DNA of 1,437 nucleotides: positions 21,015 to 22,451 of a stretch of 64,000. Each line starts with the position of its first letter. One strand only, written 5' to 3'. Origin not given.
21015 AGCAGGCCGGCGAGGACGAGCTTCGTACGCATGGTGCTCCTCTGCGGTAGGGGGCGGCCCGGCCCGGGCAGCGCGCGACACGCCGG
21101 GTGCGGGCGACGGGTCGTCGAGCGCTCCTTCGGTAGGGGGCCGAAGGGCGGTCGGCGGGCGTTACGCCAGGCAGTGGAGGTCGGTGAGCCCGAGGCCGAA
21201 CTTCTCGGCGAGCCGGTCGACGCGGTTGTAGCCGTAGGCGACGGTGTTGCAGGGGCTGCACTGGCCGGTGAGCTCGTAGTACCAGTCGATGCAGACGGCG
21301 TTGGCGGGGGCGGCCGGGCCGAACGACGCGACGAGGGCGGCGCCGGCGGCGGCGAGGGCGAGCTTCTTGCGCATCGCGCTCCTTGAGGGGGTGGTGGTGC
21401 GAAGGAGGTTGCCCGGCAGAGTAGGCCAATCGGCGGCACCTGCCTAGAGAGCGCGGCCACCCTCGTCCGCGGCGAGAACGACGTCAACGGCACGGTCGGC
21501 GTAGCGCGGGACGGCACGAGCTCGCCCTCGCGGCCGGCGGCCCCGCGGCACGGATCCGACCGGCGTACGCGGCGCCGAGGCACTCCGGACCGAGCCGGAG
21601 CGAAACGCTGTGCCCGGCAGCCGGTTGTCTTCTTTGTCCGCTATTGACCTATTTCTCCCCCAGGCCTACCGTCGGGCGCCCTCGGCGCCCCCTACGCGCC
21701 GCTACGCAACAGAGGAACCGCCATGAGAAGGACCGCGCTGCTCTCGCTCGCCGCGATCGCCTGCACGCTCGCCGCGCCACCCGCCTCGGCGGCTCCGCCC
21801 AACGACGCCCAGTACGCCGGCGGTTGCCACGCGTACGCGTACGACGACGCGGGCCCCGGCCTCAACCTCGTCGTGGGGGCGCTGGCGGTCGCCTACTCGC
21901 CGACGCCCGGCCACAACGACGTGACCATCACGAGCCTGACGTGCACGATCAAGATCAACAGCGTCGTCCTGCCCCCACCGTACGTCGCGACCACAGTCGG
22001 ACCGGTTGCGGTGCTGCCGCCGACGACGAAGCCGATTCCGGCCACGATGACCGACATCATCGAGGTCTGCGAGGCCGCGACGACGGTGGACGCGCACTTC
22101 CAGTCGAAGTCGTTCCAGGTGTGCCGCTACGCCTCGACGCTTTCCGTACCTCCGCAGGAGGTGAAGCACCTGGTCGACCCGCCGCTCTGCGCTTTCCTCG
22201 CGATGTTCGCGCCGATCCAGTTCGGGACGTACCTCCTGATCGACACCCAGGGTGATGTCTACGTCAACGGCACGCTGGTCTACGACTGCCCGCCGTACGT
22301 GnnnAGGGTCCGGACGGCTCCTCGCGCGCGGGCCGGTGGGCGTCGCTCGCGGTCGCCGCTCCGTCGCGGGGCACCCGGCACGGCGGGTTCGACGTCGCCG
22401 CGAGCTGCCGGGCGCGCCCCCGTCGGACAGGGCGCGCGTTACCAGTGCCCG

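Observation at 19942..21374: Six tandem genes for small Sec-signal peptides sharing a C-x(6-10)-C-x(2-3)-C-x(16-29)-C scaffold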

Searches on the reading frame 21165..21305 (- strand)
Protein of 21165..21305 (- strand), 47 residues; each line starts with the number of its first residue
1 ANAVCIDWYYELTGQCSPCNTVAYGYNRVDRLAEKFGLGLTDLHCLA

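Call 65: predict_structure(alignment_id=A8)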
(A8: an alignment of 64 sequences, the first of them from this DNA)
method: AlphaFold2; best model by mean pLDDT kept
length: 47 residues; sequences in the alignment: 64
mean_pLDDT: 77.3   pTM: 0.42
mean pLDDT of the five models: 77.3, 74.6, 73.4, 69.7, 55.8
residues with pLDDT >= 90: 0; 70-90: 38; 50-70: 8; < 50: 1
segments of 3 or more residues with pLDDT < 50: none
pLDDT, mean of each block of 10 residues (from residue 1): 72 81 81 83 66
secondary structure, 60 per line:
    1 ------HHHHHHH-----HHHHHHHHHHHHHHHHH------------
elements in order: H7-13 H19-35

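Call 67: search_solved_structures(query=A8, max_evalue=10)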
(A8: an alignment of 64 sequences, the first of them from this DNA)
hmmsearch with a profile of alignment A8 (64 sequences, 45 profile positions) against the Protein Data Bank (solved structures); distinct sequences matched with E-value up to 10: 1.
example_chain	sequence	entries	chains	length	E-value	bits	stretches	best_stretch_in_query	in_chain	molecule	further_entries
2gzy_A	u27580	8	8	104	0.81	13.1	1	16-38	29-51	Thioredoxin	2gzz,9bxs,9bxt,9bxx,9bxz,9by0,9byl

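Call 69: fold_search(model_id=the predicted structure, library=pdb)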
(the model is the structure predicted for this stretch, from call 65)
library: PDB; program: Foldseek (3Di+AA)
matches with E <= 10: 0; with E <= 0.001: 0
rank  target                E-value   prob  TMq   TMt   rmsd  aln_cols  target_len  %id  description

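Call 85: fold_search(model_id=the predicted structure, library=viral)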
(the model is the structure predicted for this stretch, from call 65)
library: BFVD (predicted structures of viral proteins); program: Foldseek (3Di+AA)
matches with E <= 10: 5; with E <= 0.001: 0
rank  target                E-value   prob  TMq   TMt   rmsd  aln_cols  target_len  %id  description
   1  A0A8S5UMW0            3.0e+00  0.33  0.49  0.34   1.8        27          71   15  Uncharacterized protein [Myoviridae sp. ctCo31]
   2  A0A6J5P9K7            5.7e+00  0.11  0.45  0.52   5.8        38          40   18  Uncharacterized protein (Fragment) [uncultured Caudovirales phage]
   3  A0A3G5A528            7.1e+00  0.09  0.45  0.15   4.6        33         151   24  Uncharacterized protein [Homavirus sp.]
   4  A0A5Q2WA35            7.6e+00  0.08  0.44  0.23   4.1        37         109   16  (no name in the UniProt tables at hand)
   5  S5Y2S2                9.5e+00  0.02  0.28  0.26   5.8        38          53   24  (no name in the UniProt tables at hand)

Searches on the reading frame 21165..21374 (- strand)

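Call 5: search_protein_families(library=pfam, max_evalue=10, proteins=[window:21165-21374:-])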
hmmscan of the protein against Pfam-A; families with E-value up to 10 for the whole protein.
seq(70 aa): 1 family
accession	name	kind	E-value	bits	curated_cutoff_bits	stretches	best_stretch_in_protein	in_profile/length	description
PF12071.13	DUF3551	-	0.028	15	26.5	1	1-31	1-29/78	Protein of unknown function (DUF3551)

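Call 6: search_protein_families(library=ncbifam, max_evalue=10, proteins=[window:21165-21374:-])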
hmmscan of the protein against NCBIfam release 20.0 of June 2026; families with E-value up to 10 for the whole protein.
seq(70 aa): 0 families

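Call 76: search_protein_families(library=padloc, max_evalue=0.1, proteins=[P0001, P0002, P0003, P0005, P0006, P0007, P0009])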
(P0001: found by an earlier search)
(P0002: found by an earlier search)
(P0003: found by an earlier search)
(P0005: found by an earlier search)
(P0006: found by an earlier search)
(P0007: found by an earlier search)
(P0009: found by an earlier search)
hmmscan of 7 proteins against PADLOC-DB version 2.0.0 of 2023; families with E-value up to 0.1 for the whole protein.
P0001 (56 aa): 0 families

P0002 (56 aa): 0 families

P0003 (71 aa): 0 families

P0005 (68 aa): 0 families

P0006 (65 aa): 0 families

P0007 (70 aa): 0 families

P0009 (193 aa): 1 family
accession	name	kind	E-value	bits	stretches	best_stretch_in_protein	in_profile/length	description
PDLC03155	Specificity_I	-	0.014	12.3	1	88-139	114-164/520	Type I specificity subunit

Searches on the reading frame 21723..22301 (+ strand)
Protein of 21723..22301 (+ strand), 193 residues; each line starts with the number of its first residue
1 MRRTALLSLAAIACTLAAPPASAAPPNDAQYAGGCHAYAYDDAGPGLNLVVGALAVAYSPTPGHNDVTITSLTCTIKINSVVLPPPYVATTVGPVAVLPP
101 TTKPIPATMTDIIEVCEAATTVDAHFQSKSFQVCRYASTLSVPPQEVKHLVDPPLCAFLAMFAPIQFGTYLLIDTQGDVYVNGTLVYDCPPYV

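Call 5: search_protein_families(library=pfam, max_evalue=10, proteins=[window:21723-22301:+])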
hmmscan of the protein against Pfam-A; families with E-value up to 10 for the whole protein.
seq(193 aa): 0 families

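Call 6: search_protein_families(library=ncbifam, max_evalue=10, proteins=[window:21723-22301:+])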
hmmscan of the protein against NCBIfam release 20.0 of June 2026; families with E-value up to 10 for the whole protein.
seq(193 aa): 0 families

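Call 76: search_protein_families(library=padloc, max_evalue=0.1, proteins=[P0001, P0002, P0003, P0005, P0006, P0007, P0009])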
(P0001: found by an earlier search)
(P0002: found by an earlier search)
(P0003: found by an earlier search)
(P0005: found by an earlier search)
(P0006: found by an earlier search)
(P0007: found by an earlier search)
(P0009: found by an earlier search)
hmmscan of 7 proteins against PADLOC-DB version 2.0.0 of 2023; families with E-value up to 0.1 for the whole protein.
P0001 (56 aa): 0 families

P0002 (56 aa): 0 families

P0003 (71 aa): 0 families

P0005 (68 aa): 0 families

P0006 (65 aa): 0 families

P0007 (70 aa): 0 families

P0009 (193 aa): 1 family
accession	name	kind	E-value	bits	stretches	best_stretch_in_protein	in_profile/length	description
PDLC03155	Specificity_I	-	0.014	12.3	1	88-139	114-164/520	Type I specificity subunit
